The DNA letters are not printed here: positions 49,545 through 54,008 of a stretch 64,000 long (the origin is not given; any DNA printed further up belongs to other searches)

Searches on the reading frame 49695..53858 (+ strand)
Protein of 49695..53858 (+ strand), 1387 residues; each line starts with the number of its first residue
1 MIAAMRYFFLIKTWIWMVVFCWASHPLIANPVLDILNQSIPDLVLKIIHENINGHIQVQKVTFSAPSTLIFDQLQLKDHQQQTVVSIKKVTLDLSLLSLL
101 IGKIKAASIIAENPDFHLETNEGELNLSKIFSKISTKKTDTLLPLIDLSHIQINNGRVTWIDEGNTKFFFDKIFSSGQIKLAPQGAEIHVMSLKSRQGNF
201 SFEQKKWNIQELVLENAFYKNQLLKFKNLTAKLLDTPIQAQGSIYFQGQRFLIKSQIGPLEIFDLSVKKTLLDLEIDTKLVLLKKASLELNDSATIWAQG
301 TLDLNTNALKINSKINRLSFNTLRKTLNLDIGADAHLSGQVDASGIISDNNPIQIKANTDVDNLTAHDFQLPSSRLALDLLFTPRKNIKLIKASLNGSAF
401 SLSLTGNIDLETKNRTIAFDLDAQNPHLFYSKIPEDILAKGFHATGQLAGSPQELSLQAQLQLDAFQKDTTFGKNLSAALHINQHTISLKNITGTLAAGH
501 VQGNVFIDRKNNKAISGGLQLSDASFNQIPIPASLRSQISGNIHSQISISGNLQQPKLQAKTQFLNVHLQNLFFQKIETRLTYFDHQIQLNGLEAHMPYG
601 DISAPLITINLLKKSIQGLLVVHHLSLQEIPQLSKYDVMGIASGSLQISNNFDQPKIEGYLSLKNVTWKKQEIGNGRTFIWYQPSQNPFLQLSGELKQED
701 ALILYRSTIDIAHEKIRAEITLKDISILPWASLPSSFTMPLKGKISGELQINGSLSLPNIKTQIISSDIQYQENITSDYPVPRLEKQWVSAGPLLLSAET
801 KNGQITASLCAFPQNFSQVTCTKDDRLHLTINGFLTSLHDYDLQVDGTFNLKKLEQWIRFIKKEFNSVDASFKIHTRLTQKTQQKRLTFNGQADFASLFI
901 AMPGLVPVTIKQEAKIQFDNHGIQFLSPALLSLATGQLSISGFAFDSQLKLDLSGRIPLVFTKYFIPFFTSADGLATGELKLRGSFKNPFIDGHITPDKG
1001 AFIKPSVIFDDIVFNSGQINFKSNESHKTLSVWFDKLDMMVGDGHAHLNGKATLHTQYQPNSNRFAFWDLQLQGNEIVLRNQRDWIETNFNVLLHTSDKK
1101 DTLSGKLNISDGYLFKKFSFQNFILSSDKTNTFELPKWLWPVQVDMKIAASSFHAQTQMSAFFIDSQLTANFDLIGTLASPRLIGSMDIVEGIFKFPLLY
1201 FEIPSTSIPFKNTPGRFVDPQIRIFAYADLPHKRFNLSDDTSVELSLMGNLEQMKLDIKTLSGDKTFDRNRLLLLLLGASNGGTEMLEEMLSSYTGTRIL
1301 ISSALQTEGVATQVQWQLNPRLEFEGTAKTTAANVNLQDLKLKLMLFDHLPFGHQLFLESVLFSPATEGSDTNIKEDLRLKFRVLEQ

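Call 47: search_protein_families(library=pfam, proteins=[window:49695-53858:+], max_evalue=0.00001)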
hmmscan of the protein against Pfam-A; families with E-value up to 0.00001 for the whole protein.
window:49695-53858:+ (1387 aa): 2 families
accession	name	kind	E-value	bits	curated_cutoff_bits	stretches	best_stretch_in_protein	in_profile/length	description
PF04357.19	TamB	-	1.4e-16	61.2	22.4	1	1040-1331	7-309/381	TamB, inner membrane protein subunit of TAM complex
PF05170.20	AsmA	-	3.2e-07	30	29.8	1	46-515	40-500/607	AsmA family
